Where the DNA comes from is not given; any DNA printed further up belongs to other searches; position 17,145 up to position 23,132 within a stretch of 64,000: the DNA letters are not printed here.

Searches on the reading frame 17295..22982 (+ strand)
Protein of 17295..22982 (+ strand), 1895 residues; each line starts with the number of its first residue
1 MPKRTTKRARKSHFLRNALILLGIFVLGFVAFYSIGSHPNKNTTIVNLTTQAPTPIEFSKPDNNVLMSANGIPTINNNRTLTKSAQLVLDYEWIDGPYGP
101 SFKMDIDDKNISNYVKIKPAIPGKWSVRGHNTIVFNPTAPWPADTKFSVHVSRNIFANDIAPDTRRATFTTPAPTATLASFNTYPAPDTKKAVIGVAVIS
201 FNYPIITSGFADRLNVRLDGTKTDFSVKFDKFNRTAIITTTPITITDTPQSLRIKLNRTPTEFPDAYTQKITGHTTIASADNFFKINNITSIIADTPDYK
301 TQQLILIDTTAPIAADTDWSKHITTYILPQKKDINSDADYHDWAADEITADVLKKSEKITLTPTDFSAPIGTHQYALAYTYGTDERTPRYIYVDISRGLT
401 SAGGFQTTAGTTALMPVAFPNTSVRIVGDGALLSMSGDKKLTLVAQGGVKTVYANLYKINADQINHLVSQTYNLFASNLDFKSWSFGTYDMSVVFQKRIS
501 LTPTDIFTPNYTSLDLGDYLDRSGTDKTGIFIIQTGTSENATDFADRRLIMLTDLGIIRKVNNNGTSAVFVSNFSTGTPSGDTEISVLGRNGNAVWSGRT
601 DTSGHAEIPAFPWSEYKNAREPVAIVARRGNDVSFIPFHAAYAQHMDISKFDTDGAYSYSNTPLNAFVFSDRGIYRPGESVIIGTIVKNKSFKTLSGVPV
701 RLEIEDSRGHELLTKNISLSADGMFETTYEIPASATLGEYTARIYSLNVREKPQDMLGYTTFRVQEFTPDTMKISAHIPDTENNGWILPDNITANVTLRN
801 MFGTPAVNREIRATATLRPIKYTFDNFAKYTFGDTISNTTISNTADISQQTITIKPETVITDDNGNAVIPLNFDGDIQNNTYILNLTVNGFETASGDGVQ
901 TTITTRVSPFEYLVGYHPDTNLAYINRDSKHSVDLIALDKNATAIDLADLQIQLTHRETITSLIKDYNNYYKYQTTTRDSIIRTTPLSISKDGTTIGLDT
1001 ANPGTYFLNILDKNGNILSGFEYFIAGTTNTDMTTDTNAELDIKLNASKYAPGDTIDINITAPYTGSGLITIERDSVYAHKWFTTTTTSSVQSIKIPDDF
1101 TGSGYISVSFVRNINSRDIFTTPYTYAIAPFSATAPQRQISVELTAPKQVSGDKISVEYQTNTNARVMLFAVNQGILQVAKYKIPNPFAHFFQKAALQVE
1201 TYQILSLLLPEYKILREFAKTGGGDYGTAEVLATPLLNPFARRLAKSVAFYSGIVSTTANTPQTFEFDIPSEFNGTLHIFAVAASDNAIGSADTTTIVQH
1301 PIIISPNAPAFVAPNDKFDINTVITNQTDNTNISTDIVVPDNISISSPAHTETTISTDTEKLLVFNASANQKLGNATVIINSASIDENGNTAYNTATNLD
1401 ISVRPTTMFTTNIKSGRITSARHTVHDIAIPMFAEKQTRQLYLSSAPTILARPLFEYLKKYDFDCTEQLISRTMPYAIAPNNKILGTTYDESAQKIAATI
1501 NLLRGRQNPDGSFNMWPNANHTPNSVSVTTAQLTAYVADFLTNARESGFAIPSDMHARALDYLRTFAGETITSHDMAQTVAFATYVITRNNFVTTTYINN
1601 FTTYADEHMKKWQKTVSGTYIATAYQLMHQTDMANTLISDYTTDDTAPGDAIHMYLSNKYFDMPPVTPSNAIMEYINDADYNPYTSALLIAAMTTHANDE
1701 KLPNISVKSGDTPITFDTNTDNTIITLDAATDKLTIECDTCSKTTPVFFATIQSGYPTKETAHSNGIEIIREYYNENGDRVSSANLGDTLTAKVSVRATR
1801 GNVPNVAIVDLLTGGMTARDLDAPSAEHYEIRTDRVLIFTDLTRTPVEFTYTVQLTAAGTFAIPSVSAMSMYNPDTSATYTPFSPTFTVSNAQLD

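Call 16: search_protein_families(library=pfam, proteins=[window:17295-22982:+], max_evalue=0.001)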
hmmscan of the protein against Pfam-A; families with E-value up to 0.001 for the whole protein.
window:17295-22982:+ (1895 aa): 7 families
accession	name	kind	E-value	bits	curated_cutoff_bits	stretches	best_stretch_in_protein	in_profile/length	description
PF01835.25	MG2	-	5.2e-20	72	32.8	1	666-764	2-96/96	MG2 domain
PF11974.14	bMG3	-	1.2e-15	57.7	34.9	1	552-656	1-101/103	Bacterial alpha-2-macroglobulin MG3 domain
PF07703.20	A2M_BRD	-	1.6e-15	58.1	22.7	1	1041-1178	1-139/140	Alpha-2-macroglobulin bait region domain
PF17973.7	bMG10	-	9e-15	55.5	26.2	1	1766-1875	1-131/131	Bacterial Alpha-2-macroglobulin MG10 domain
PF00207.28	A2M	-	1.2e-10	41.5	21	1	1249-1331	2-85/92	Alpha-2-macroglobulin family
PF17962.7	bMG6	-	1.2e-06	29.1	23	1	918-1021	4-106/112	Bacterial macroglobulin domain 6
PF17972.7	bMG5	-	1.8e-05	25.6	26.5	1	790-909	18-127/127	Bacterial Alpha-2-macroglobulin MG5 domain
